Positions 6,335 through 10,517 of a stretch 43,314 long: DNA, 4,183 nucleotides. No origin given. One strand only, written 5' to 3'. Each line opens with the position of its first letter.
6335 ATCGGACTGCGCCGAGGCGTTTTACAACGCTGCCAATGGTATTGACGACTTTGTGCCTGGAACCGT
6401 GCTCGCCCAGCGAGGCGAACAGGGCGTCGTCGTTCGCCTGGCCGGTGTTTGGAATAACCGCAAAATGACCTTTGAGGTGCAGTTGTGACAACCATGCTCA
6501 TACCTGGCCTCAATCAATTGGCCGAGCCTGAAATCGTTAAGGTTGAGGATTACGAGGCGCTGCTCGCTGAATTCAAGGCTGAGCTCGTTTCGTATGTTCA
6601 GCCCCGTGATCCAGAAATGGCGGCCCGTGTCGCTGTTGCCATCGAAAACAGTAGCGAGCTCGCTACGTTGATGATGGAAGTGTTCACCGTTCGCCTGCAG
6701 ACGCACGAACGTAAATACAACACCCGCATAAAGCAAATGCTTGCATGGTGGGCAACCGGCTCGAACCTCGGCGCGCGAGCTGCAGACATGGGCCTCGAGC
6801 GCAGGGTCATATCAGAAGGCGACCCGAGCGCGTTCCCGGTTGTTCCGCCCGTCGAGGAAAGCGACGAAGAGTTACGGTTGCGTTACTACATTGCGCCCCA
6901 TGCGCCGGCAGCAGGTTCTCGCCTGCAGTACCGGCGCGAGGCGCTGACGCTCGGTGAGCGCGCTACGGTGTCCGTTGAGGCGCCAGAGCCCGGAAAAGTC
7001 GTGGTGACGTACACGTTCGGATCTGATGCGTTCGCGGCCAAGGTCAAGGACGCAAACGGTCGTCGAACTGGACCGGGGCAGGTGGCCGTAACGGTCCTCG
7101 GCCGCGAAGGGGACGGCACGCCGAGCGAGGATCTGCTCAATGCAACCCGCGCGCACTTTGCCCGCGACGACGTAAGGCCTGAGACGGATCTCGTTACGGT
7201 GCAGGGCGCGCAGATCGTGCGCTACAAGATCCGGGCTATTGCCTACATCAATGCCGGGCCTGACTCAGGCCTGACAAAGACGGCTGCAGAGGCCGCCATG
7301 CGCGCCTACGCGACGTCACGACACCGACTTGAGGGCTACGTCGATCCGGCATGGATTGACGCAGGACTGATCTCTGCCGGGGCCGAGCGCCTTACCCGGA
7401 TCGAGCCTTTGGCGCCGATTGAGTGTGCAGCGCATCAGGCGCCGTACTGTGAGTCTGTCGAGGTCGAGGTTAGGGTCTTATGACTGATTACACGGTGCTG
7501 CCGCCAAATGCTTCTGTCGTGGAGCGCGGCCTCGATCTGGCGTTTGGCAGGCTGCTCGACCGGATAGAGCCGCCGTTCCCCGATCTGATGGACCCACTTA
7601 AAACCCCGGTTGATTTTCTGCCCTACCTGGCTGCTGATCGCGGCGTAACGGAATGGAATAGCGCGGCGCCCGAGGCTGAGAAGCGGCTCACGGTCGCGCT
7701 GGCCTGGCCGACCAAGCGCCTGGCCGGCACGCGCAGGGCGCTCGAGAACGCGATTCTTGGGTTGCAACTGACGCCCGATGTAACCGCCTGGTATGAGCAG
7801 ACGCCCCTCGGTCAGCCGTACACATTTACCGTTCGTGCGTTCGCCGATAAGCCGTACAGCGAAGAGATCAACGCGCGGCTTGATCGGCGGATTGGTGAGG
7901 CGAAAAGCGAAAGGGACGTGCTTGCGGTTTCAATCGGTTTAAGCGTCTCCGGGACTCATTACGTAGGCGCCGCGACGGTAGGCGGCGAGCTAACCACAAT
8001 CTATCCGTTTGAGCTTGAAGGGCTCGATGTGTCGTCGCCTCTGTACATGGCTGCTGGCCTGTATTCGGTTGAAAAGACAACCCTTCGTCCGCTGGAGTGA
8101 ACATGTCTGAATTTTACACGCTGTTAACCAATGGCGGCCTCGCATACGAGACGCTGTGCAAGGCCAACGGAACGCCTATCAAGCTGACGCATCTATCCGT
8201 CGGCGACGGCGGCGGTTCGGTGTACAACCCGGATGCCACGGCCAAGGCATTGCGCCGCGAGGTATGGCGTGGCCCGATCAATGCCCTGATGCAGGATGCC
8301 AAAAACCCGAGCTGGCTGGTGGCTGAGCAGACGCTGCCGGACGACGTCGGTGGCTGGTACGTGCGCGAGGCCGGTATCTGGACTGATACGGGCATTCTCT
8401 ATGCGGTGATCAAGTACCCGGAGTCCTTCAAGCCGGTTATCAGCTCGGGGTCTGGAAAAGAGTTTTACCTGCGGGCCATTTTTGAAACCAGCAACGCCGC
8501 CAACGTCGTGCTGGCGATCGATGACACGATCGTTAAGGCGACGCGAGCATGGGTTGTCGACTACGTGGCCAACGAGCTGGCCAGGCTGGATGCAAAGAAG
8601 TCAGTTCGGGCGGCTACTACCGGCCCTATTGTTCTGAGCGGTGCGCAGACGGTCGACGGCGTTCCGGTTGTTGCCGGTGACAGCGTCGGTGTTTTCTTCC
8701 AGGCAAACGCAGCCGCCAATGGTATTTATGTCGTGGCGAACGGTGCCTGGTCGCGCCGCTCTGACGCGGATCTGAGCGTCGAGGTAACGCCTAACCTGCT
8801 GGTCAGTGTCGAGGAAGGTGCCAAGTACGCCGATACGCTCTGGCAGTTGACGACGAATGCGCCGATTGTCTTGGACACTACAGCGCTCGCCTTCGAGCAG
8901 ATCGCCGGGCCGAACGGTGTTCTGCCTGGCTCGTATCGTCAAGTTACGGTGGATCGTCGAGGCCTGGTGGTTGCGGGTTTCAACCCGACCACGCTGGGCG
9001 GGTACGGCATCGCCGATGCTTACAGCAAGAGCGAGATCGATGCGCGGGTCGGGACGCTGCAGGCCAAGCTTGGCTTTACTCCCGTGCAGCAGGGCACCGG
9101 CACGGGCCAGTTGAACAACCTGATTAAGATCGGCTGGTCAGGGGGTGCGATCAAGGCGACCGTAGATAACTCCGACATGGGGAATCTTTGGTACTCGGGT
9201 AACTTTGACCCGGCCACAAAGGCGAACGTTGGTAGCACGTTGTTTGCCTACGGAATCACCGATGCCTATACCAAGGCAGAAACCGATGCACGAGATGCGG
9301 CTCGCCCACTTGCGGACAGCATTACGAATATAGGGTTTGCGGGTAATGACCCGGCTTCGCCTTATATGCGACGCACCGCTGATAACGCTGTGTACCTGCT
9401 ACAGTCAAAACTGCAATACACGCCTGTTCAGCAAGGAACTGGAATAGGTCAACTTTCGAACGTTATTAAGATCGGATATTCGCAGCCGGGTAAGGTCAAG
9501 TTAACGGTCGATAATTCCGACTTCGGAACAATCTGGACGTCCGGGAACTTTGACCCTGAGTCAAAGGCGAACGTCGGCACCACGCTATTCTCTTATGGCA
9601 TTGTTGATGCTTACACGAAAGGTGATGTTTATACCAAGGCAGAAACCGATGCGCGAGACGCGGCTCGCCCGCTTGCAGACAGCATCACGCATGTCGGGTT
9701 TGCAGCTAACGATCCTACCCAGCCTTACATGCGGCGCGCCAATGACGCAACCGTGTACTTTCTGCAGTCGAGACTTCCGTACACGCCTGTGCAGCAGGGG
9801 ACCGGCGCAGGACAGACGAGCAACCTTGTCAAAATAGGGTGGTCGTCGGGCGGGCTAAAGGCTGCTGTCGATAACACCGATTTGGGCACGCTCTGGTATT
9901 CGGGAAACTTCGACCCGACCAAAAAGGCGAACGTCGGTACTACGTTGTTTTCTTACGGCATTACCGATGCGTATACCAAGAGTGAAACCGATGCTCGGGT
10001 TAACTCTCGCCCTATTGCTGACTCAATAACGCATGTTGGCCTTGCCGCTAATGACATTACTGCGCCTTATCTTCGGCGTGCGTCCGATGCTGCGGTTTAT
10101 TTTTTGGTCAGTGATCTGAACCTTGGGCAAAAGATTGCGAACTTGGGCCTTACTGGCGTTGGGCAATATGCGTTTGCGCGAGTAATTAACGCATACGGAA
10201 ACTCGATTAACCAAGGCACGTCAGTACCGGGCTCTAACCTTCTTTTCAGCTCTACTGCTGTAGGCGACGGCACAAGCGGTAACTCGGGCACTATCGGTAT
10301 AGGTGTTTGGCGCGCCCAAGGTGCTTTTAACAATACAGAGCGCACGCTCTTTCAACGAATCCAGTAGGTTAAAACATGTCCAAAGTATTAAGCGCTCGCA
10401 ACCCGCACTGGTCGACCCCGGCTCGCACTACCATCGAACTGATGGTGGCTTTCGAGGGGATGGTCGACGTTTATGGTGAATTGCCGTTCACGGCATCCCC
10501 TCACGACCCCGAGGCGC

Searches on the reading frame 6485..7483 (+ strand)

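Call 7: search_protein_families(library=phrogs, proteins=[window:6485-7483:+], max_evalue=0.001)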
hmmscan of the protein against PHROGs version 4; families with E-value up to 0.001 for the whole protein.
window:6485-7483:+ (332 aa): 3 families
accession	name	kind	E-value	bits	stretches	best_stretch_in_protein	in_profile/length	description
phrog_4226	-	tail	1.1e-44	153.4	2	176-328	70-222/228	baseplate protein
phrog_6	-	tail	3.4e-43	149.1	1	1-330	50-406/548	baseplate wedge subunit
phrog_1608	-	tail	2e-06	28.4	1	125-275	8-131/192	tail protein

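Call 8: search_protein_families(library=pfam, proteins=[window:6485-7483:+], max_evalue=0.001)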
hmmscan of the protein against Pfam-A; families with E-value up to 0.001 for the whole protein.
window:6485-7483:+ (332 aa): 1 family
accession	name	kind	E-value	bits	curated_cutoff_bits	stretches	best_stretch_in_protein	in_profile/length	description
PF04865.19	Baseplate_J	-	1.4e-17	64.3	21.1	1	124-286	112-247/255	Baseplate J-like protein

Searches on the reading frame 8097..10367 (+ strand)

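Call 7: search_protein_families(library=phrogs, proteins=[window:8097-10367:+], max_evalue=0.001)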
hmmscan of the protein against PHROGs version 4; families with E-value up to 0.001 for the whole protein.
window:8097-10367:+ (756 aa): 42 families (the best 25 are shown)
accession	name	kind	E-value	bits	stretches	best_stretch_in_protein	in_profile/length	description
phrog_16867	-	unknown function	1.7e-220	734.8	4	451-672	277-497/631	-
phrog_11518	-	tail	9.2e-142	475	1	3-281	1-271/812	tail fiber protein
phrog_24573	-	unknown function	2.2e-114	384.2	2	273-513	394-622/780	-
phrog_5181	-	unknown function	3e-102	344.3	1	3-640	2-477/763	-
phrog_27782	-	unknown function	1.8e-80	272.4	1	4-294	3-295/644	-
phrog_327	-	tail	5.5e-69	235.1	1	3-186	5-179/618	tail protein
phrog_14570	-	unknown function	5.5e-63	214.4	1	3-270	5-273/540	-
phrog_1780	-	tail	1.2e-58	200.5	1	2-169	2-168/855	tail collar fiber protein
phrog_988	-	tail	3.2e-54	186.3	1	4-157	4-157/574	tail protein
phrog_6202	-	tail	1.6e-53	183.8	1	4-272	3-276/636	tail fiber protein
phrog_381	-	tail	9.2e-44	151.6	1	4-165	3-163/566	tail fiber protein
phrog_1162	-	tail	2.8e-40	139.4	1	3-170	3-173/354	tail fiber protein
phrog_2137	-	tail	1.5e-39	137.1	1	4-151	4-151/267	tail fiber protein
phrog_295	-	tail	5.4e-37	129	1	3-157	163-317/794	tail fiber protein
phrog_4618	-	tail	6.7e-33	115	1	4-159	3-158/413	tail collar fiber protein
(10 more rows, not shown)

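Call 8: search_protein_families(library=pfam, proteins=[window:8097-10367:+], max_evalue=0.001)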
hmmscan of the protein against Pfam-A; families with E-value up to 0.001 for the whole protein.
window:8097-10367:+ (756 aa): 1 family
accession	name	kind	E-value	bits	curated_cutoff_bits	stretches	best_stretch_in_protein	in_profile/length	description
PF12571.13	Phage_tail_fib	-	9e-47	159.3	23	1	3-150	1-149/150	Phage tail-collar fibre protein, N-terminal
